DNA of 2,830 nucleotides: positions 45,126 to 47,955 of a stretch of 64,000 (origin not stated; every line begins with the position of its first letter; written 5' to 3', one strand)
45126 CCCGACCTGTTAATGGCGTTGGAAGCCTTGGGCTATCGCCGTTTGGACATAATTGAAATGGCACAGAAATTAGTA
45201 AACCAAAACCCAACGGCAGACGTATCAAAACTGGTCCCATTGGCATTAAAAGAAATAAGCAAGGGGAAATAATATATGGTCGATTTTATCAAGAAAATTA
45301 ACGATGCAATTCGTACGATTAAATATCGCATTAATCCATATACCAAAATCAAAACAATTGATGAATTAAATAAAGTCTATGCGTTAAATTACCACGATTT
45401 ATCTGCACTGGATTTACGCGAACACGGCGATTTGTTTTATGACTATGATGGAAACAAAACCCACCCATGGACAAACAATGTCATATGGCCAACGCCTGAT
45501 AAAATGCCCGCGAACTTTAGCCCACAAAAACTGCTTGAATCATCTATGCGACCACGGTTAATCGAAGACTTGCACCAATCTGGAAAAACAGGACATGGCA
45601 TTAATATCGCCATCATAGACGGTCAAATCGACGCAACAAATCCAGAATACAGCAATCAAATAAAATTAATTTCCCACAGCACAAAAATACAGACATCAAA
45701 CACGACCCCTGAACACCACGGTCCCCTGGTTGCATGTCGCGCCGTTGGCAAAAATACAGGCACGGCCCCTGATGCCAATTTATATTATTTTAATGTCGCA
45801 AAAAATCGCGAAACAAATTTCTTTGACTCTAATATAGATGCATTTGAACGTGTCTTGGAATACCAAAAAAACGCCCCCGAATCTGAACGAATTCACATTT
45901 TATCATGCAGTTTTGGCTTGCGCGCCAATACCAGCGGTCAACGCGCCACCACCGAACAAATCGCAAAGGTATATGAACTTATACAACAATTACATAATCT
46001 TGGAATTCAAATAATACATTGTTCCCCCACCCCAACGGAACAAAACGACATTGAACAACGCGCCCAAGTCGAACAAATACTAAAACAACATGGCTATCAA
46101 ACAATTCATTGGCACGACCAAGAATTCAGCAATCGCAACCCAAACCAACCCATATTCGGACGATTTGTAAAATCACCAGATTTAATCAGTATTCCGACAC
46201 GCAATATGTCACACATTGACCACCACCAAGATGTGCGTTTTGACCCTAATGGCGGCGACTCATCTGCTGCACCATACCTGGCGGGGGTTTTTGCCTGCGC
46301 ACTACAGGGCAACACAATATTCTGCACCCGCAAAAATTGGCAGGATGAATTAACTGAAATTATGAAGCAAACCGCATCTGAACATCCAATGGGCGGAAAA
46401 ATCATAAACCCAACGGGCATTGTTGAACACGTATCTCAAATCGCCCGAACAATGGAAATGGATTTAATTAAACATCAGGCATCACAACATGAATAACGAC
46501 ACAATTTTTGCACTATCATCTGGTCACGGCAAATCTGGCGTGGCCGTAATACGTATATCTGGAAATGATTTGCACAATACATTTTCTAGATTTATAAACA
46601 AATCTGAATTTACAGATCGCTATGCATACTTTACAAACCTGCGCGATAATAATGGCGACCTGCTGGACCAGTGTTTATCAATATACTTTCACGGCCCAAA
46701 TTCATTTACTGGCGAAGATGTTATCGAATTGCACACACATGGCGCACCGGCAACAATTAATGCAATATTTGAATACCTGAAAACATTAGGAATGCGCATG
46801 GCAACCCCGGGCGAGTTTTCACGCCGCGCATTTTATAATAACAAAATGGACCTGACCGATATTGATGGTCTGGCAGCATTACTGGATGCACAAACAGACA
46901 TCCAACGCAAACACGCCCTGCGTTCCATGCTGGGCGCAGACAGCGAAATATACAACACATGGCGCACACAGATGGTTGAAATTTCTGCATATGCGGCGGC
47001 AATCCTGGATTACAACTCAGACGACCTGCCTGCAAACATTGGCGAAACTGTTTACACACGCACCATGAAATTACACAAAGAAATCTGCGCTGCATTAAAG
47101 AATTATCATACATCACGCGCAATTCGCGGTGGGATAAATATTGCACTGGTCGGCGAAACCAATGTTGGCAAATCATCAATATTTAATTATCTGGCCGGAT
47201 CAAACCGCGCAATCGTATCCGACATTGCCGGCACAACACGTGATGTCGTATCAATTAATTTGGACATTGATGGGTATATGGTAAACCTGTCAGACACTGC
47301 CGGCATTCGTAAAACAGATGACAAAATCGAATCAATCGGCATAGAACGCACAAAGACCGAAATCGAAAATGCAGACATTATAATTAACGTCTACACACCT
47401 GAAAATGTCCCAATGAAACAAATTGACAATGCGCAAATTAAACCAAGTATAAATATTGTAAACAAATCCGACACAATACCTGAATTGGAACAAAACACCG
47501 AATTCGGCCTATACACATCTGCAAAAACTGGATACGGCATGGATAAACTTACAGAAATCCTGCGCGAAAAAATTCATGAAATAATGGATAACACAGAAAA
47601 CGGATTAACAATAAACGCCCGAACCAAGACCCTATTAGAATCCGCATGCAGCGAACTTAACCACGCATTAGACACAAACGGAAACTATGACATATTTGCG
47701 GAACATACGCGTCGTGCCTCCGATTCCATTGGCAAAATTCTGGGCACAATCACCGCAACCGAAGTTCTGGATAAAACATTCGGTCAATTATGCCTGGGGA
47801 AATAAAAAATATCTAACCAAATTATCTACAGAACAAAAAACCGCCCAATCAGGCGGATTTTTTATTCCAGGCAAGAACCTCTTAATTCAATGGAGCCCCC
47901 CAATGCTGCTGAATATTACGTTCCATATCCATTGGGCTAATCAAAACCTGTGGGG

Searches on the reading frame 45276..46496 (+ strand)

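Call 46: search_protein_families(library=pfam, proteins=[window:45276-46496:+], max_evalue=0.00001)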
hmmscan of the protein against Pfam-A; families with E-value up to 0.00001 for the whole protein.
window:45276-46496:+ (406 aa): 1 family
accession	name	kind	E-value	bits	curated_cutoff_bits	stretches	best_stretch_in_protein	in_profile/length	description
PF00082.27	Peptidase_S8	-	3.9e-10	40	21.8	1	106-368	1-274/288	Subtilase family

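Call 75: search_protein_families(library=ncbifam, proteins=[window:45276-46496:+], max_evalue=0.001)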
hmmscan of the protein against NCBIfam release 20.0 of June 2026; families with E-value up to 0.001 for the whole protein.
window:45276-46496:+ (406 aa): 1 family
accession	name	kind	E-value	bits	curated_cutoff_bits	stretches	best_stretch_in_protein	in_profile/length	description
TIGR03921.1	T7SS_mycosin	equivalog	0.00043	19.5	278.75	0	97-177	4-87/353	type VII secretion-associated serine protease mycosin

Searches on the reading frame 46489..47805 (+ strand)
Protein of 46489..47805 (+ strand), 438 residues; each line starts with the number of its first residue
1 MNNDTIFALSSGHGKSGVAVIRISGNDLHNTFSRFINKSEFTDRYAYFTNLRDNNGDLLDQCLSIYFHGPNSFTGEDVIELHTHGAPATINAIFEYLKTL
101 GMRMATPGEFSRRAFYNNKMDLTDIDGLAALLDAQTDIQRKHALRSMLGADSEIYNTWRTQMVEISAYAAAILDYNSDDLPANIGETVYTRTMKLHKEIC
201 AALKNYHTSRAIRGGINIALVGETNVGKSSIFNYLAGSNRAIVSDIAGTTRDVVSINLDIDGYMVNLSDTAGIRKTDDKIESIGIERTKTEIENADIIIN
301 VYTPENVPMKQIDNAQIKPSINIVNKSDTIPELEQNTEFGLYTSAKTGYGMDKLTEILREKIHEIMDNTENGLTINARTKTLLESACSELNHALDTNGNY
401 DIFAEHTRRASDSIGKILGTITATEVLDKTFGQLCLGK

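Call 46: search_protein_families(library=pfam, proteins=[window:46489-47805:+], max_evalue=0.00001)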
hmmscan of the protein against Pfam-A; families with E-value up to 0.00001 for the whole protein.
window:46489-47805:+ (438 aa): 5 families
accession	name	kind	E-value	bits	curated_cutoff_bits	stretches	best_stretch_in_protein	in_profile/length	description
PF10396.14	TrmE_N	-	1.3e-35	122.6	29.8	1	5-119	1-117/117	GTP-binding protein TrmE N-terminus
PF12631.12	MnmE_helical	-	2.1e-34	119.9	40.1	1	122-435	1-211/211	MnmE helical domain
PF01926.29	MMR_HSR1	-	9.9e-23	80.9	21.9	1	217-326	1-113/113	50S ribosome-binding GTPase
PF02421.24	FeoB_N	-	1.8e-09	37.8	27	1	217-306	2-90/156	Ferrous iron transport protein B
PF00350.29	Dynamin_N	-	3.9e-06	27.4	27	0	218-258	1-40/168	Dynamin family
